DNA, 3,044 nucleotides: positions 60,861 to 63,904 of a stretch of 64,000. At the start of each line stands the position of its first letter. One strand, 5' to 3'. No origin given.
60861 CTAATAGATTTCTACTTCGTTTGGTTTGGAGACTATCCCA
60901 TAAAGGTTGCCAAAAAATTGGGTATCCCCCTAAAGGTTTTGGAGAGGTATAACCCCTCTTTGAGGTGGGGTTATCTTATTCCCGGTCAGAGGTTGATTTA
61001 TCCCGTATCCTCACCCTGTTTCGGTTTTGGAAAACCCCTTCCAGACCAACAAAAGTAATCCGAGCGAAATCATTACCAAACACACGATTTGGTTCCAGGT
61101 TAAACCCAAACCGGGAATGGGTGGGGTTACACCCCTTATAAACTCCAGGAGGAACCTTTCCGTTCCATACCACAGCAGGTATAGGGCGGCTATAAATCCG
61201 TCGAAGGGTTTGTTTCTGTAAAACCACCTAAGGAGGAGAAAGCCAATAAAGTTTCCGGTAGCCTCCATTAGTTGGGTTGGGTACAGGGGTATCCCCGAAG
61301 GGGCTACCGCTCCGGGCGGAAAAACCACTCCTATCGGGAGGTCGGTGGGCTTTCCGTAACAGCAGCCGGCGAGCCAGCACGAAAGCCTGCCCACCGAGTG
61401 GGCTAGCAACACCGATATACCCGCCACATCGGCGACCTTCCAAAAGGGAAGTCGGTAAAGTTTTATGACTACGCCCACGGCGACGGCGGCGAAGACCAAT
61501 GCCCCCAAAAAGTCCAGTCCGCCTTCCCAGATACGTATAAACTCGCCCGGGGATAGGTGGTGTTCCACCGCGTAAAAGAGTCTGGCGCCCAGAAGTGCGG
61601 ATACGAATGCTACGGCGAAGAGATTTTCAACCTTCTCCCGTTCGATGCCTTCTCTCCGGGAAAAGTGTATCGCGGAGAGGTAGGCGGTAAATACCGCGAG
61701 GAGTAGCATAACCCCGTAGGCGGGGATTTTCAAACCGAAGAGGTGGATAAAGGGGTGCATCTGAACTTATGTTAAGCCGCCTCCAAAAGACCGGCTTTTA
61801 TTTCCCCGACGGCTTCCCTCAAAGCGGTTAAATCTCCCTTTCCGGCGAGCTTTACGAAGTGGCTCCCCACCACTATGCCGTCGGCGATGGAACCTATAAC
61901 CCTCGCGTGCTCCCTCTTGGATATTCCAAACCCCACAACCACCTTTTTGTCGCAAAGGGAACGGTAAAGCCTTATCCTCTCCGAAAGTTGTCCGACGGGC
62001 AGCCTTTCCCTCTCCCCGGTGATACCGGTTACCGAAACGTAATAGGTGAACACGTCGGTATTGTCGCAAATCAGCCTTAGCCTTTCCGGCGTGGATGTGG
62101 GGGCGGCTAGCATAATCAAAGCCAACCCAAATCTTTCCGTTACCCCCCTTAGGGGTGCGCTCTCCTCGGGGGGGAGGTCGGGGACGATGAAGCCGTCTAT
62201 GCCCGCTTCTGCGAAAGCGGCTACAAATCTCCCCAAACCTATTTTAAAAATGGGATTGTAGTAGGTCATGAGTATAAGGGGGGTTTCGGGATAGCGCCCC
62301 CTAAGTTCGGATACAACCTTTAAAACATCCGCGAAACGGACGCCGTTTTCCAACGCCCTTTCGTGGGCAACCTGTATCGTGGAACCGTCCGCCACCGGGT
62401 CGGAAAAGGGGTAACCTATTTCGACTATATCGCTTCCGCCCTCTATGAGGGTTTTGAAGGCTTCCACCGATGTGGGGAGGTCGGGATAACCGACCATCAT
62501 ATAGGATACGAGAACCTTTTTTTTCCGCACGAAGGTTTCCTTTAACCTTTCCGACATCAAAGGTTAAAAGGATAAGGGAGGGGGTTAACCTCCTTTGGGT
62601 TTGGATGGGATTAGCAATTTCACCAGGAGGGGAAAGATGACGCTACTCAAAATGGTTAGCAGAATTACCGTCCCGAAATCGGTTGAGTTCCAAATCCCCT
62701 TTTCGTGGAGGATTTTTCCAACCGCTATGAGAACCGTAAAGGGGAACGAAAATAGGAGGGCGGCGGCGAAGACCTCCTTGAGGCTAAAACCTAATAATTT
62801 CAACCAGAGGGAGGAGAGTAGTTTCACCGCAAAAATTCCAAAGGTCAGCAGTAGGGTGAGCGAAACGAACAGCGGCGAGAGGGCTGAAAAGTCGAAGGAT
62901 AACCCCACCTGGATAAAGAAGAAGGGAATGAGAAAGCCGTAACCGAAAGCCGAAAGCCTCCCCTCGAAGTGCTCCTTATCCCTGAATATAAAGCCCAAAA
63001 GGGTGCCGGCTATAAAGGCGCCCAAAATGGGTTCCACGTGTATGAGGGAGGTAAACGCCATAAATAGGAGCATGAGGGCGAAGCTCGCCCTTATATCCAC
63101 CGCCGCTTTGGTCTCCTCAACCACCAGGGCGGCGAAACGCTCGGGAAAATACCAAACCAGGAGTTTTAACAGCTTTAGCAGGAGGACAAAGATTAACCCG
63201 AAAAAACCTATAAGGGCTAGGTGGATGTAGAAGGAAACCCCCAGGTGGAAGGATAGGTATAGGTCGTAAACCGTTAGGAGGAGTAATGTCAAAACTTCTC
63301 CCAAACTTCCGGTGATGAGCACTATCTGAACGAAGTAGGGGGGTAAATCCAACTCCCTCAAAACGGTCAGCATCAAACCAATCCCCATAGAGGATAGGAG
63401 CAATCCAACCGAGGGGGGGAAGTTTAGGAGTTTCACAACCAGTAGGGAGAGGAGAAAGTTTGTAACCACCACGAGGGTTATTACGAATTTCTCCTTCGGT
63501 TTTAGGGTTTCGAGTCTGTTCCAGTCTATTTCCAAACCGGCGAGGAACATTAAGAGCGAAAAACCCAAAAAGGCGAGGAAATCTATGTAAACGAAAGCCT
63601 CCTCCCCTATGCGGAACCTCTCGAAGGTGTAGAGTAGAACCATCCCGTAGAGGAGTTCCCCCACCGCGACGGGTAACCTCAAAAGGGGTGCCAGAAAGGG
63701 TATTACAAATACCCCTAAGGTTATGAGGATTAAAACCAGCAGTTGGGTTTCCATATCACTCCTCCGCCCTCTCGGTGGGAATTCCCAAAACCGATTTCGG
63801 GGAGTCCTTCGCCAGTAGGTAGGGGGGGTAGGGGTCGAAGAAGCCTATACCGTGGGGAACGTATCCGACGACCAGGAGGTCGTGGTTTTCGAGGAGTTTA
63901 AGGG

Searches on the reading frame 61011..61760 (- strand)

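Call 12: search_protein_families(library=pfam, proteins=[window:61011-61760:-])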
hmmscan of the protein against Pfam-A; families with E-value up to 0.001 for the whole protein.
window:61011-61760:- (249 aa): 1 family
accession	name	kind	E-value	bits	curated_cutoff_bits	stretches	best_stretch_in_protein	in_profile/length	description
PF01790.23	LGT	-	2.1e-56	191.4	24.9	1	5-240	4-240/240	Prolipoprotein diacylglyceryl transferase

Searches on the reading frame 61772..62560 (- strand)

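Call 12: search_protein_families(library=pfam, proteins=[window:61772-62560:-])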
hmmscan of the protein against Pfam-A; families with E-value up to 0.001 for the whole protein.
window:61772-62560:- (262 aa): 1 family
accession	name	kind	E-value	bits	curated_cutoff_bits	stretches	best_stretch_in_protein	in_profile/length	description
PF00290.26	Trp_syntA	-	2.3e-77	259.9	27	1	12-240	7-234/259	Tryptophan synthase alpha chain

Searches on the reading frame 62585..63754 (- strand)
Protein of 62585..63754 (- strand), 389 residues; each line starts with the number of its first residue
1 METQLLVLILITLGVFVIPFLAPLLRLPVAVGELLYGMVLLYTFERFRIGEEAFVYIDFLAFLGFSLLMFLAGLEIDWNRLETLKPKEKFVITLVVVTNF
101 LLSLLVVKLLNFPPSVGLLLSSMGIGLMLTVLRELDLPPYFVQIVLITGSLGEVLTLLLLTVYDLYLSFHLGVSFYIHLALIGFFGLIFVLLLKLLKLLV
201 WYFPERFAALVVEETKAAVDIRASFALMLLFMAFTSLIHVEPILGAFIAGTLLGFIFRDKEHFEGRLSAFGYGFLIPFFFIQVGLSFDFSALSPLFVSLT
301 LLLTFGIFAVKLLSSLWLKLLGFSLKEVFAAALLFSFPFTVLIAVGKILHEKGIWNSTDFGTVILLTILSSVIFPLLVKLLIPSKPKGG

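Call 12: search_protein_families(library=pfam, proteins=[window:62585-63754:-])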
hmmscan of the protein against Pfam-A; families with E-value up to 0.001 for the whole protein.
window:62585-63754:- (389 aa): 1 family
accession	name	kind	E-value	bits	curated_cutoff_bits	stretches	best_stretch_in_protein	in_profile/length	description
PF00999.27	Na_H_Exchanger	-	2e-34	119.5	26.2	1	15-378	4-374/375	Sodium/hydrogen exchanger, transmembrane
